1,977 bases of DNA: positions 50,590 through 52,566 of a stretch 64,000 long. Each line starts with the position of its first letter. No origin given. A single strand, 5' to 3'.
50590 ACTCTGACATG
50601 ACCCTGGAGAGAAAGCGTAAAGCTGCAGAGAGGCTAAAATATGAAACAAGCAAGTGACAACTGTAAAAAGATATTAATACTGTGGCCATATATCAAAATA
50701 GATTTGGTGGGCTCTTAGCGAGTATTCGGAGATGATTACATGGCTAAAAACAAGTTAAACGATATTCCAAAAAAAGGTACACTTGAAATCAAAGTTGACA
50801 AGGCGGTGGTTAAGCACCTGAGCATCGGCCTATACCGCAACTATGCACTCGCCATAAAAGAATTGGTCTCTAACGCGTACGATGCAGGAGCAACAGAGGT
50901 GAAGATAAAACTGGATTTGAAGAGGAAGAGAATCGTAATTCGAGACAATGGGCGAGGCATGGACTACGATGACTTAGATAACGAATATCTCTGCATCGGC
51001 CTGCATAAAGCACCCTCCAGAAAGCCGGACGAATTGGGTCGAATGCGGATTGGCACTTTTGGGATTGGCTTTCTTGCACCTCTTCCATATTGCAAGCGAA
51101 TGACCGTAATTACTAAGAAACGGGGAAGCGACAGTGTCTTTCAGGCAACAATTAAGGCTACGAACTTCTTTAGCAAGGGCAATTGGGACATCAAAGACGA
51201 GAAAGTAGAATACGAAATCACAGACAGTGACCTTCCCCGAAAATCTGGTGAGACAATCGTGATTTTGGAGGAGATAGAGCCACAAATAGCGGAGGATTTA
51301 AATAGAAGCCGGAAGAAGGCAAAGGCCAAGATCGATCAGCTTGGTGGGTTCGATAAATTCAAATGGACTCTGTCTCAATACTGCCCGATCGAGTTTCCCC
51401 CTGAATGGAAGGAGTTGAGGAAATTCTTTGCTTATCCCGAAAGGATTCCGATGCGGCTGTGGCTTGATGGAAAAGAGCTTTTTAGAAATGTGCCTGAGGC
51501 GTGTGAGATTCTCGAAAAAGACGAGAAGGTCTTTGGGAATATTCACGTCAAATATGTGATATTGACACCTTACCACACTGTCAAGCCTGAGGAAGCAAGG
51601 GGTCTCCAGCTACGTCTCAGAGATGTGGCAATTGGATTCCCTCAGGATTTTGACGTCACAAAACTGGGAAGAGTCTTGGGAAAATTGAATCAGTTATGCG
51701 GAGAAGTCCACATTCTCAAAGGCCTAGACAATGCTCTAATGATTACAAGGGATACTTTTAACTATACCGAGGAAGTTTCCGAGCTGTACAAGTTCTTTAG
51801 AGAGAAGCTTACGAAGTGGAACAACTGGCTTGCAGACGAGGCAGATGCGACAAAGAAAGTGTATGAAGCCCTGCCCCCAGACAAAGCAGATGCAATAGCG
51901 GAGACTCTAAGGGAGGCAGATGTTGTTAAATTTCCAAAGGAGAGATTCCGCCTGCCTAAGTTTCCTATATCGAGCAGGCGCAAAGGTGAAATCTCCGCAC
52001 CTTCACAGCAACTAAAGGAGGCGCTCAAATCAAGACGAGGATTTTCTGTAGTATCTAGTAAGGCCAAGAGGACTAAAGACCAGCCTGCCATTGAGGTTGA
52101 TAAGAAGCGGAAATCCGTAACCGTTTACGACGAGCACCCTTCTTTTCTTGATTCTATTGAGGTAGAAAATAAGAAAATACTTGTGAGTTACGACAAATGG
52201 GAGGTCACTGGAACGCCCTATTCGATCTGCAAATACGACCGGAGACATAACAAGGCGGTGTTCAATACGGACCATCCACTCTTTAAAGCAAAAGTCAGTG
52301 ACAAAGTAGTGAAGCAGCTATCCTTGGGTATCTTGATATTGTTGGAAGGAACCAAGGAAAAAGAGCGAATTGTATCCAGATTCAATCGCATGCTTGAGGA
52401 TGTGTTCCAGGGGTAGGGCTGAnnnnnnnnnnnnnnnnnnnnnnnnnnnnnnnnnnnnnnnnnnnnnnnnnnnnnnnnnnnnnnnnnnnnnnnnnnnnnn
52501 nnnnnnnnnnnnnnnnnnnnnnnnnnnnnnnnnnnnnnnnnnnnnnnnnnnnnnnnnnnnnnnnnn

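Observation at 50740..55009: Candidate undescribed defence operon: GHKL ATPase + unknown + HEPN-like + adenine MTase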

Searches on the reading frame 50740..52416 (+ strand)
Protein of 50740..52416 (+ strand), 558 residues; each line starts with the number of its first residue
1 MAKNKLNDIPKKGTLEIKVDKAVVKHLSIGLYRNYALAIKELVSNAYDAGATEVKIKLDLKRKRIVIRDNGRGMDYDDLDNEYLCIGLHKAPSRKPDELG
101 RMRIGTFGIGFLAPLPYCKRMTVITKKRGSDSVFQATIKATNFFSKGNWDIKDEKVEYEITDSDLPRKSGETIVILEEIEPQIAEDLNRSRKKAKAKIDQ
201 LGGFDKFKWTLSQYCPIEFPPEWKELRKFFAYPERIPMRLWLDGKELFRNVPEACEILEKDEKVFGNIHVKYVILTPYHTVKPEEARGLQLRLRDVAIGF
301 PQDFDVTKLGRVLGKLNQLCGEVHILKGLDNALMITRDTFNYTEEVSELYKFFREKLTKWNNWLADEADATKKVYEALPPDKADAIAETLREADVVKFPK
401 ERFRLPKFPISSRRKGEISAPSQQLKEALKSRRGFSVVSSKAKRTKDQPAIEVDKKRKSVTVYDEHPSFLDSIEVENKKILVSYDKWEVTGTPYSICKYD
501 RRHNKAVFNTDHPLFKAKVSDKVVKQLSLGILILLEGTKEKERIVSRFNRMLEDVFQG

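Call 4: search_protein_families(library=pfam, proteins=[window:50740-52416:+], max_evalue=0.1)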
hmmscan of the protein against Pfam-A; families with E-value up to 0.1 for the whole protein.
window:50740-52416:+ (558 aa): 5 families
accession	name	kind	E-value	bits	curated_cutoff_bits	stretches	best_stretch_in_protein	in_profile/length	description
PF13589.12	HATPase_c_3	-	1.5e-22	80.5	25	1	36-155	4-120/137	Histidine kinase-, DNA gyrase B-, and HSP90-like ATPase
PF02518.31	HATPase_c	-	9.4e-07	29.7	26.4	1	37-87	8-56/111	Histidine kinase-, DNA gyrase B-, and HSP90-like ATPase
PF25794.1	SACS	-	0.001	19.3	32.8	1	32-64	15-46/247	Sacsin domain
PF13581.12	HATPase_c_2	-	0.065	13.7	27.4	0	30-80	27-85/127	Histidine kinase-like ATPase domain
PF21157.2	DksA_N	-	0.08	13.7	27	0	351-376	3-28/71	DnaK suppressor protein DksA, N-terminal domain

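Call 5: search_protein_families(library=padloc, proteins=[window:50740-52416:+], max_evalue=0.1)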
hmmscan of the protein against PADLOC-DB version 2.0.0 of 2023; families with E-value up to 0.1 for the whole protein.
window:50740-52416:+ (558 aa): 4 families
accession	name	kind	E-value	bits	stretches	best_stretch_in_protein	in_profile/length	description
PDLC03485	REase_II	-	5.8e-14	49.4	1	16-130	7-119/611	Type II restriction enzyme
PDLC03419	REase_II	-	1.8e-12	44.4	1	17-132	7-126/695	Type II restriction enzyme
PDLC02204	MzaB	-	2.2e-08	31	1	28-135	18-123/500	-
PDLC03968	TmtA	-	0.00029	16.6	1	38-79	78-119/1486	-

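Call 6: search_protein_families(library=ncbifam, proteins=[window:50740-52416:+], max_evalue=0.1)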
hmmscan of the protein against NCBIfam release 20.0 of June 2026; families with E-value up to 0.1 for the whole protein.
window:50740-52416:+ (558 aa): 19 families
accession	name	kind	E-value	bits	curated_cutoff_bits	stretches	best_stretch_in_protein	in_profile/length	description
NF050001.1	restrict_BbrUII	equivalog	2.7e-27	95.6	550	1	16-187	2-175/659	BbrUII/HgiDII family restriction enzyme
TIGR00585.2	mutl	equivalog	3.1e-11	42.9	180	1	36-80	22-67/555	DNA mismatch repair endonuclease MutL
NF047352.1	P_loop_sacsin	domain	9.7e-10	38.8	50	1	39-123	4-79/80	sacsin N-terminal ATP-binding-like domain-containing protein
NF000953.0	PRK00095.2-4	equivalog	3.4e-09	36.2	693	1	36-141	24-127/611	DNA mismatch repair endonuclease MutL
NF041932.1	MzaB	equivalog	3.4e-09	35.6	850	1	30-183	7-159/480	MZA anti-phage system associated ATPase MzaB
NF000952.0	PRK00095.2-2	subfamily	5.5e-08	31.7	840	1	37-141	25-127/623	DNA mismatch repair endonuclease MutL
NF000951.0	PRK00095.2-1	equivalog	6.8e-08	31.6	391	1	36-81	26-71/559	DNA mismatch repair endonuclease MutL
NF000949.0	PRK00095.1-2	equivalog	1.4e-07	30.9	750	1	36-80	28-73/634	DNA mismatch repair endonuclease MutL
NF003555.1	PRK05218.1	equivalog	2.4e-07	29.6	371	1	48-132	55-144/614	molecular chaperone HtpG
NF000954.0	PRK00095.2-5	equivalog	4.3e-07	28.7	937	1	20-79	11-72/588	DNA mismatch repair endonuclease MutL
NF000948.0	PRK00095.1-1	equivalog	1.6e-06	27.4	701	1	38-79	26-68/625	DNA mismatch repair endonuclease MutL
NF000950.0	PRK00095.1-3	equivalog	2e-05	23.2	756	1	38-83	27-73/641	DNA mismatch repair endonuclease MutL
NF010683.0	PRK14083.1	equivalog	0.00027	19.5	455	1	22-129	14-132/604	HSP90 family protein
NF003144.0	PRK04069.1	equivalog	0.025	14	145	1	38-83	50-98/161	anti-sigma B factor RsbW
NF033792.0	ActS_PrrB_HisK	equivalog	0.032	13.1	350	1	32-79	307-358/423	ActS/PrrB/RegB family redox-sensitive histidine kinase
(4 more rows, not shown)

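Call 8: search_protein_families(library=phrogs, proteins=[window:50740-52416:+], max_evalue=0.01)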
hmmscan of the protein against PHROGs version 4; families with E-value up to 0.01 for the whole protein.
window:50740-52416:+ (558 aa): 6 families
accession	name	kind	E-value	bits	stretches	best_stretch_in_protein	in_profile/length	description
phrog_6203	-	unknown function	6.2e-32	112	1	13-184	4-171/644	-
phrog_2979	-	lysis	5.8e-07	29.5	1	16-135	24-143/846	RIIA lysis inhibitor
phrog_612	-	lysis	4.7e-06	27.1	1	15-139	21-147/725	RIIA lysis inhibitor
phrog_24466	-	unknown function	1.2e-05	25.2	1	19-135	6-121/597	-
phrog_543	-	DNA, RNA and nucleotide metabolism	0.0045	16.3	1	38-135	73-182/661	DNA topoisomerase II large subunit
phrog_6077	-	unknown function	0.0086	16.2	0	38-189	21-155/366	-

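Call 14: find_homologous_proteins(query=window:50740-52416:+)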
Query window:50740-52416:+ (558 aa): 252 proteins with E <= 0.001 among 8000 candidates; the best 120 are listed.
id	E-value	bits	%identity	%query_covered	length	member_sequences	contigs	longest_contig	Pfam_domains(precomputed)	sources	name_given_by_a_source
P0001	0.0e+0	1144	90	100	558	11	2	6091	PF02518.32,PF13589.13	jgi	jgi:hypothetical protein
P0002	0.0e+0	1099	94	92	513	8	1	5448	PF02518.32,PF13589.13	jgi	-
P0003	0.0e+0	1061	83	100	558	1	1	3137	PF02518.32,PF13589.13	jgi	jgi:hypothetical protein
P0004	9.7e-270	914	70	100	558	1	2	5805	PF02518.32,PF13589.13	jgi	jgi:hypothetical protein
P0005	1.6e-268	910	68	100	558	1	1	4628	PF13589.13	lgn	-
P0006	2.6e-265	899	68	100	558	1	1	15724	PF13589.13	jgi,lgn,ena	-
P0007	1.2e-264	897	68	100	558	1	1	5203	PF13589.13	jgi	-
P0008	1.4e-264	897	69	100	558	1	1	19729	PF13589.13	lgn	-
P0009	1.1e-263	894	68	100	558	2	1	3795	PF02518.32,PF13589.13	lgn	-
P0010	3.6e-261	886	69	97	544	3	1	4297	PF13589.13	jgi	jgi:hypothetical protein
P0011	9.4e-258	874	68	99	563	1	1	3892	PF13589.13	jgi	-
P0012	9.5e-258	874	67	100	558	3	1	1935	PF13589.13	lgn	-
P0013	9.0e-256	868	68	100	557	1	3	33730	PF13589.13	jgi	jgi:hypothetical protein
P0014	1.7e-255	867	66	100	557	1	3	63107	PF13589.13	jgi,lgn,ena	jgi:hypothetical protein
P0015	2.9e-255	866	86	78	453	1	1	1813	-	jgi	-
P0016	1.1e-254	864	67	100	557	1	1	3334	PF13589.13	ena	-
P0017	2.4e-254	863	67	99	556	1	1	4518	PF02518.32,PF13589.13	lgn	-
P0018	6.6e-254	862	66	100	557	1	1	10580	PF13589.13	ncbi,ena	-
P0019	6.2e-253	859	66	100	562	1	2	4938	PF02518.32,PF13589.13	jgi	-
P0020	1.6e-252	857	66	100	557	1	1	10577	PF13589.13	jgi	jgi:hypothetical protein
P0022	9.3e-250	848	65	99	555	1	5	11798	PF13589.13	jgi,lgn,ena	-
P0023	7.7e-249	845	65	100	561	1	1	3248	PF13589.13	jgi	jgi:hypothetical protein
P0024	3.9e-248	843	64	99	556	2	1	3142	PF02518.32,PF13589.13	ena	-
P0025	8.1e-246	835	65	99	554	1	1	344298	PF02518.32,PF13589.13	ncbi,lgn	-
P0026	1.4e-245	834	64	99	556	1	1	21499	PF13589.13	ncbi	-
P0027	7.7e-245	832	64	99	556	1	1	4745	PF13589.13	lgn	-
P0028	8.2e-245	832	64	100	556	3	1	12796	PF13589.13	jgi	-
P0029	1.2e-244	831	64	99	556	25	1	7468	PF13589.13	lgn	-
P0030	1.2e-243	828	63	99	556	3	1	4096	PF13589.13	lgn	-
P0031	5.0e-238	809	63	99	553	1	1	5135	PF13589.13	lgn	-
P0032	1.3e-237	808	61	99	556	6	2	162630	PF13589.13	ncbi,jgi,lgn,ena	-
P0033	3.8e-228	777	61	99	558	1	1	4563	PF13589.13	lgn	-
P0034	3.7e-226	770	61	99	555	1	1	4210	PF13589.13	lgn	-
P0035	4.5e-222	757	60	99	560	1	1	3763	PF13589.13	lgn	-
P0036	1.6e-220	752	65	87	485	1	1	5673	PF13589.13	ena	-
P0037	1.3e-219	749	61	98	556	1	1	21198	PF02518.32,PF13589.13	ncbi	-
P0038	1.3e-218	745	59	99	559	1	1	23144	PF13589.13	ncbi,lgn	-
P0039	6.5e-218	743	59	99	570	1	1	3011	PF02518.32,PF13589.13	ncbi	-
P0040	1.0e-217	742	59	98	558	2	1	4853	PF13589.13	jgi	-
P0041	5.0e-216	737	59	98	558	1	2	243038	PF13589.13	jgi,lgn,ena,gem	-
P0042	5.4e-216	737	59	98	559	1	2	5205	PF13589.13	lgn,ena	-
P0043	1.8e-214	732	59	98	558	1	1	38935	PF13589.13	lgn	-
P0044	3.5e-214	731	58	99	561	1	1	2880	PF02518.32,PF13589.13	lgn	-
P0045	5.9e-214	730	58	98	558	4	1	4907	PF13589.13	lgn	-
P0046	7.9e-214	729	57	99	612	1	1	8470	PF13589.13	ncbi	-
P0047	7.3e-213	726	59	99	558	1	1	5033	PF13589.13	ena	-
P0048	1.8e-212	725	57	99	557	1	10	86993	PF13589.13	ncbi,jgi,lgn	-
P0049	8.4e-212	723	58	100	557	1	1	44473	PF13589.13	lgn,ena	-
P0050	1.4e-209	715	58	100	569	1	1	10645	PF13589.13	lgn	-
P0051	5.3e-209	714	57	100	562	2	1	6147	PF13589.13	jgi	jgi:hypothetical protein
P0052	1.1e-208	712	57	98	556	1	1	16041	PF13589.13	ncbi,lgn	-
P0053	6.7e-208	710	57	98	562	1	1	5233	PF13589.13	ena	-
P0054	2.3e-207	708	56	98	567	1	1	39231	PF13589.13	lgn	-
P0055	2.5e-204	698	57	98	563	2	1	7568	PF13589.13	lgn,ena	-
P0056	3.5e-204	698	57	99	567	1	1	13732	PF13589.13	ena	-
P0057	9.1e-204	696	55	98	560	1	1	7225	PF13589.13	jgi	-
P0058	4.2e-203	694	59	93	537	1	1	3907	PF13589.13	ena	-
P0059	3.6e-202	691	71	77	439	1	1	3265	PF02518.32,PF13589.13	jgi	jgi:hypothetical protein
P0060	6.1e-202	690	57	98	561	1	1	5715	PF13589.13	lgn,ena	-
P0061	7.1e-202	690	56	98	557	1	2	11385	PF13589.13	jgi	-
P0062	2.1e-201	688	56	97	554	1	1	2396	PF13589.13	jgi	-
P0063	3.5e-197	675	55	98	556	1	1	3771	PF13589.13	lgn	-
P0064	3.2e-195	668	54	99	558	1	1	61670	PF02518.32,PF13589.13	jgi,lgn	-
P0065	5.6e-195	667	53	98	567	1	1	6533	PF13589.13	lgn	-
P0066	3.4e-193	661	53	98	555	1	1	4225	PF13589.13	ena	-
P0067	1.2e-192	660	53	99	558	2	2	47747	PF02518.32,PF13589.13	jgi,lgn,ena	-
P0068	1.7e-191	656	53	97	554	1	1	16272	PF13589.13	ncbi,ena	-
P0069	3.6e-191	655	54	97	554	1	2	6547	PF13589.13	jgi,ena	-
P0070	4.5e-191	654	53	99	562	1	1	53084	PF02518.32,PF13589.13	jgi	-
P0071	5.1e-191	654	53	99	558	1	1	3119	PF02518.32,PF13589.13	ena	-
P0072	5.3e-191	654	52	99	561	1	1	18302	PF02518.32,PF13589.13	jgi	-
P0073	6.8e-191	654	55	97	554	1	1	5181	PF13589.13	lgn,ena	-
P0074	1.9e-190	652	51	99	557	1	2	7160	PF02518.32,PF13589.13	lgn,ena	-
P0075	5.8e-190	651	53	97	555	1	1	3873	PF13589.13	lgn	-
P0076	1.7e-189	649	53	97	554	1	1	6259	PF13589.13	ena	-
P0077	2.2e-189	649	53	97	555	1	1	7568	PF13589.13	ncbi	-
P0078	6.9e-189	647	52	99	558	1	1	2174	PF02518.32,PF13589.13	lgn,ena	-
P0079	1.4e-188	646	53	100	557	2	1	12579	PF02518.32,PF13589.13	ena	-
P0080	2.4e-188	645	55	97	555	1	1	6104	PF13589.13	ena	-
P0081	2.5e-188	645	54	97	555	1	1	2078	PF13589.13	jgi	-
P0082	3.0e-188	645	53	97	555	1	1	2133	PF13589.13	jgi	-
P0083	2.4e-186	639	53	97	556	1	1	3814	PF13589.13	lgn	-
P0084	3.3e-186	638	52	97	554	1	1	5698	PF13589.13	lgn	-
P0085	3.6e-186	638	52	97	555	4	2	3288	PF13589.13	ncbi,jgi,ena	-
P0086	3.9e-186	638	54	99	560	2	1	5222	PF13589.13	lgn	-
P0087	4.6e-186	638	52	96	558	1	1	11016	PF02518.32,PF13589.13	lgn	-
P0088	2.6e-185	635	53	97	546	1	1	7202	PF13589.13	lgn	-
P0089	2.8e-185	635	53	96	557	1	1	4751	PF02518.32,PF13589.13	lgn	-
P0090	1.1e-184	633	52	97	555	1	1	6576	PF13589.13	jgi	jgi:hypothetical protein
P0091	1.6e-184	633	52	98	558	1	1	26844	PF02518.32,PF13589.13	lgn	-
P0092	1.9e-183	629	52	99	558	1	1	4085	PF02518.32,PF13589.13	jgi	jgi:hypothetical protein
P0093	2.0e-183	629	51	99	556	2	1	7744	PF02518.32,PF13589.13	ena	-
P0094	2.1e-183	629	52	99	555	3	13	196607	PF02518.32,PF13589.13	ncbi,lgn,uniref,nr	ncbi:MAG TPA: ATP-binding protein [Candidatus Wujingus californicus]|uniref:ATP-binding protein n=1 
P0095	6.6e-183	627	52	100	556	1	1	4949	PF02518.32,PF13589.13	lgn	-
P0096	6.8e-183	627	50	99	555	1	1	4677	PF13589.13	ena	-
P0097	2.3e-182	626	52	99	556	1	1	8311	PF02518.32,PF13589.13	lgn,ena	-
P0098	1.1e-181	623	51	98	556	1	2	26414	PF13589.13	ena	-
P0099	1.4e-181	623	60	84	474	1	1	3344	PF13589.13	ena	-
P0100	1.5e-181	623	51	97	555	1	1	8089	PF13589.13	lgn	-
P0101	3.5e-181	622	52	97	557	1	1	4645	PF02518.32,PF13589.13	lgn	-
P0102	3.6e-181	622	52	99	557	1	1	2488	PF02518.32,PF13589.13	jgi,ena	-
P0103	1.1e-180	620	51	98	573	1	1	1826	PF02518.32,PF13589.13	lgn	-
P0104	2.7e-180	619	50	99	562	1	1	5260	PF02518.32,PF13589.13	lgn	-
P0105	3.7e-180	618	51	99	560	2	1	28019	PF02518.32,PF13589.13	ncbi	-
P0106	5.8e-180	618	50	98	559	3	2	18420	PF02518.32,PF13589.13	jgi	-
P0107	6.4e-180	618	50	98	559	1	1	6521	PF02518.32,PF13589.13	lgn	-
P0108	7.7e-180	617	52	93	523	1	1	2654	PF02518.32,PF13589.13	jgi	jgi:hypothetical protein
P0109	9.3e-180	617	52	98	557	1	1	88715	PF02518.32,PF13589.13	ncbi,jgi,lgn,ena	-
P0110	1.0e-179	617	50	98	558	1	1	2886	PF02518.32,PF13589.13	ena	-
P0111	1.5e-179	616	51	98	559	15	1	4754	PF02518.32,PF13589.13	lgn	-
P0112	1.5e-179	616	50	97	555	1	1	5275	PF13589.13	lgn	-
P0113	3.1e-179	615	51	99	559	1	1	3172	PF02518.32,PF13589.13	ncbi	-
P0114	6.2e-179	614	51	98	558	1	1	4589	PF02518.32,PF13589.13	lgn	-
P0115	6.7e-179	614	51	99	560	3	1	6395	PF02518.32,PF13589.13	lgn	-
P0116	2.5e-178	612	51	99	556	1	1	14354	PF02518.32,PF13589.13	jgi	jgi:hypothetical protein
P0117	3.2e-178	612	50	98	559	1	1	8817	PF02518.32,PF13589.13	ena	-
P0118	6.4e-178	611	51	99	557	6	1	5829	PF02518.32,PF13589.13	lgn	-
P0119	1.6e-177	610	50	98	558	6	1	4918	PF02518.32,PF13589.13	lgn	-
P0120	1.6e-177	610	51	97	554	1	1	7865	PF13589.13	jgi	jgi:hypothetical protein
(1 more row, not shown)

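Call 16: find_encoding_contigs(protein=P0025, flank=8000, max_places=2)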
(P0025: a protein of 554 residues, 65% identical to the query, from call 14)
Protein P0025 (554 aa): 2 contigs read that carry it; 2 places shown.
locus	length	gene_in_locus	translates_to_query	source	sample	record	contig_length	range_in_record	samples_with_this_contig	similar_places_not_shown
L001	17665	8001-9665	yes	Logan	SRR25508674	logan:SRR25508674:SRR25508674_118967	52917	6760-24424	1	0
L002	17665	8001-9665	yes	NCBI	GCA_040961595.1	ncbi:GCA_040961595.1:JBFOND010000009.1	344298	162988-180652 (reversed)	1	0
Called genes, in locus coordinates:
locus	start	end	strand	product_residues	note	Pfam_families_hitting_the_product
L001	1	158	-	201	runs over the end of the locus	-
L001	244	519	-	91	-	-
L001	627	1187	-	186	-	PF00574:CLP_protease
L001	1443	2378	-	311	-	PF17957:Big_7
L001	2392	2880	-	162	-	-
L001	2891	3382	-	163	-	-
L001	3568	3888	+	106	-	PF13560:HTH_31 (weak), PF01381:HTH_3, PF12844:HTH_19 (weak), PF13443:HTH_26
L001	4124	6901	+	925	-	PF00270:DEAD, PF04851:ResIII, PF18766:SWI2_SNF2, PF00271:Helicase_C, PF13307:Helicase_C_2 (faint), PF18780:HNH_repeat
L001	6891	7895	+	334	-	PF03602:Cons_hypoth95 (faint), PF01555:N6_N4_Mtase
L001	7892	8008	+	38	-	-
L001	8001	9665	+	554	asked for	PF02518:HATPase_c (faint), PF13589:HATPase_c_3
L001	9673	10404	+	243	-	-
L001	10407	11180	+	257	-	-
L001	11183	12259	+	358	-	PF02086:MethyltransfD12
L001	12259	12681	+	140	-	-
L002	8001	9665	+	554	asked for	PF02518:HATPase_c (faint), PF13589:HATPase_c_3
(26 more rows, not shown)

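Call 17: find_encoding_contigs(protein=P0094, flank=8000, max_places=2)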
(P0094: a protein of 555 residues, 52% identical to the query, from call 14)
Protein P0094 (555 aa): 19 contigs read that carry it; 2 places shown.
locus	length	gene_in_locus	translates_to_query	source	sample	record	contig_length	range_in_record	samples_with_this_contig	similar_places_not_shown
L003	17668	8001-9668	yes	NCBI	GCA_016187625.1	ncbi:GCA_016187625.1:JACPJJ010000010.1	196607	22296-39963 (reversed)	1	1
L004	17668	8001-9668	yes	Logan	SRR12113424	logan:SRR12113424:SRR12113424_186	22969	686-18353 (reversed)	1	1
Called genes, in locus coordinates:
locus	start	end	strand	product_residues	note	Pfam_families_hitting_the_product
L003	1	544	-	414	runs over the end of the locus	PF13562:NTP_transf_4, PF25084:LbH_EIF2B (faint), PF00132:Hexapep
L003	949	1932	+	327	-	-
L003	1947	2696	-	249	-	-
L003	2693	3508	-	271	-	-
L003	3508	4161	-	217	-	-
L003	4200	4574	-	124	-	PF13366:PDDEXK_3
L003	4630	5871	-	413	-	PF20539:DUF6754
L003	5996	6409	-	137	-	PF01934:HepT-like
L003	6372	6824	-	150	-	PF01909:NTP_transf_2, PF18765:Polbeta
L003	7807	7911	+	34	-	PF12728:HTH_17 (weak)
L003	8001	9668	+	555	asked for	PF02518:HATPase_c, PF13589:HATPase_c_3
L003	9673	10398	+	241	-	-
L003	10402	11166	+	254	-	-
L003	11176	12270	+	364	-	PF02086:MethyltransfD12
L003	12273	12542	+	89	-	-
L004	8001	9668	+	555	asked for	PF02518:HATPase_c, PF13589:HATPase_c_3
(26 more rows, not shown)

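Call 18: find_encoding_contigs(protein=P0041, flank=8000, max_places=2)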
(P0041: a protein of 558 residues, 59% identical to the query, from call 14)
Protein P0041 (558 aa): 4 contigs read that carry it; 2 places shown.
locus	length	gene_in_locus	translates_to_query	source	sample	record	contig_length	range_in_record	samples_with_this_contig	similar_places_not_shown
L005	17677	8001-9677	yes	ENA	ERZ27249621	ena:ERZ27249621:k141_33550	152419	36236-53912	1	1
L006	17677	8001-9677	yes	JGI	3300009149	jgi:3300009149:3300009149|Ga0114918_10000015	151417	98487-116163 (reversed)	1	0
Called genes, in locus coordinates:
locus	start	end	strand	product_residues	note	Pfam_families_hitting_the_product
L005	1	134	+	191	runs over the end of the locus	PF13302:Acetyltransf_3, PF00583:Acetyltransf_1 (weak)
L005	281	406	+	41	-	-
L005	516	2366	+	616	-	PF03235:GmrSD_N, PF07510:GmrSD_C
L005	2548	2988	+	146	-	-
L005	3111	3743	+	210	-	-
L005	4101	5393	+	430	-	PF01555:N6_N4_Mtase, PF01170:UPF0020 (weak), PF13847:Methyltransf_31 (faint)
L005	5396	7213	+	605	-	PF13589:HATPase_c_3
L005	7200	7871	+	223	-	PF27324:MjaV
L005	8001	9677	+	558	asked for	PF13589:HATPase_c_3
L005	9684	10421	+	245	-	-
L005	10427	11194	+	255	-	-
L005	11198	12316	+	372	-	PF02086:MethyltransfD12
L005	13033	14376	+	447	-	PF02878:PGM_PMM_I, PF02879:PGM_PMM_II, PF02880:PGM_PMM_III, PF00408:PGM_PMM_IV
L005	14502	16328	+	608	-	PF13522:GATase_6, PF13537:GATase_7, PF01380:SIS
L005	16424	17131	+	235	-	PF17131:TP_0789-like (weak)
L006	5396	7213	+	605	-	PF13589:HATPase_c_3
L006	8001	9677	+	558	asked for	PF13589:HATPase_c_3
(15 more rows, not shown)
